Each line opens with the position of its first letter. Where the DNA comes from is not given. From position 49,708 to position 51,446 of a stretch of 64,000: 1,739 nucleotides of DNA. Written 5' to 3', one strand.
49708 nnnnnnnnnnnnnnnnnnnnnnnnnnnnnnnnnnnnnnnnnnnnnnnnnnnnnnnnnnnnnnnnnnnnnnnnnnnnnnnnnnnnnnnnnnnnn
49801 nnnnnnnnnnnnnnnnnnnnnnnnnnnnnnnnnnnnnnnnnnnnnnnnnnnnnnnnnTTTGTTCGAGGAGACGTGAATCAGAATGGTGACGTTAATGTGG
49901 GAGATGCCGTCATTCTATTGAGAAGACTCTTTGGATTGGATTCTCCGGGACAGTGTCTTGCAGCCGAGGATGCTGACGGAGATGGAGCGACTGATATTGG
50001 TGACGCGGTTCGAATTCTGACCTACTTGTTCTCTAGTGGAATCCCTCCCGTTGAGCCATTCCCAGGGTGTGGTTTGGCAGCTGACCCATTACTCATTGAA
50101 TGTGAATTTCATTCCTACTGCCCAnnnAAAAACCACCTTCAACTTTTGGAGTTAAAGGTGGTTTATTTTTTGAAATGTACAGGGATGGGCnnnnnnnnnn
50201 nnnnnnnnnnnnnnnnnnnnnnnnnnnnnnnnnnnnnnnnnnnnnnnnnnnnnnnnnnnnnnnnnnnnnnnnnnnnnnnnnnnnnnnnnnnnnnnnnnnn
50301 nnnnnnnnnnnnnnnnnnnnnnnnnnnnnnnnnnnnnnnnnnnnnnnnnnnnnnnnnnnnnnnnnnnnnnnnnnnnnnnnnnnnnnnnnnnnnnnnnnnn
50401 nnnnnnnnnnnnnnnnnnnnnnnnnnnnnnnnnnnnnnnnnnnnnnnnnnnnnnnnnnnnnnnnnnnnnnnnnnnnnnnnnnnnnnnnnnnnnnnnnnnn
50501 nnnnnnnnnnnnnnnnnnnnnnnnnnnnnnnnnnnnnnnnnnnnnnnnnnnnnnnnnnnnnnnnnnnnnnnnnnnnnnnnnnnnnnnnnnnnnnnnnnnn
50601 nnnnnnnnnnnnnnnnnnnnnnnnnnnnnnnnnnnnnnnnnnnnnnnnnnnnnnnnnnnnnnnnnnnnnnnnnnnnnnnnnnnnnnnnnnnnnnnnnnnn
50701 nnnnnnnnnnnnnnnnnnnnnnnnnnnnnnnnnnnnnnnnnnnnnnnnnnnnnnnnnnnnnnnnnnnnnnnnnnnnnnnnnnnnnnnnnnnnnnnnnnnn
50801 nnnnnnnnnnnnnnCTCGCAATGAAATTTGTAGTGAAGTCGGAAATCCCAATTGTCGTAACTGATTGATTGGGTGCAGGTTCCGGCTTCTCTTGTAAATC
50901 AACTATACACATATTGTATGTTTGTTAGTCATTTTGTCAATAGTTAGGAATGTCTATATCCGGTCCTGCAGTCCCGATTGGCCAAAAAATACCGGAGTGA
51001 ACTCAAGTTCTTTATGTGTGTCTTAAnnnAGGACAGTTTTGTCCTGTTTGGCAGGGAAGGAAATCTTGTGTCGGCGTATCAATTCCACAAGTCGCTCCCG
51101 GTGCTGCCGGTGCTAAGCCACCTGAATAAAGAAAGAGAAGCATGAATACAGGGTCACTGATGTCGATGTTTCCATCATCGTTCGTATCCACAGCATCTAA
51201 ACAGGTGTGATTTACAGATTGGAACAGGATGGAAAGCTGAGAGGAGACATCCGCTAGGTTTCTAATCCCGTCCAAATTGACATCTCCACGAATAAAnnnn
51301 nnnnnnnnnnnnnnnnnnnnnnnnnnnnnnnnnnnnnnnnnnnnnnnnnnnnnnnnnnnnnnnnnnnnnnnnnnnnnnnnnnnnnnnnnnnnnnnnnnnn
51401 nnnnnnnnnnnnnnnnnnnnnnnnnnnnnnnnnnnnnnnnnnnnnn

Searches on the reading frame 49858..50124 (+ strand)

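Call 60: search_protein_families(library=ncbifam, proteins=[window:49858-50124:+], max_evalue=10)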
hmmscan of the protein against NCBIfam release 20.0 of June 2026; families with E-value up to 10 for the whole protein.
window:49858-50124:+ (89 aa): 1 family
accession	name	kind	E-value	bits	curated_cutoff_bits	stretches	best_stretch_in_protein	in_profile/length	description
NF049990.1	CellobisidaseCelK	equivalog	0.0042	15.3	1700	1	2-58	828-883/889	cellulose 1,4-beta-cellobiosidase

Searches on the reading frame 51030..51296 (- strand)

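Call 60: search_protein_families(library=ncbifam, proteins=[window:51030-51296:-], max_evalue=10)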
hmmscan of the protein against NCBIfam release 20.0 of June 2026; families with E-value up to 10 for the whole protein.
window:51030-51296:- (89 aa): 1 family
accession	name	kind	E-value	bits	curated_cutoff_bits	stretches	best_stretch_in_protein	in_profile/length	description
NF049990.1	CellobisidaseCelK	equivalog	0.25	9.4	1700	1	2-56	828-882/889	cellulose 1,4-beta-cellobiosidase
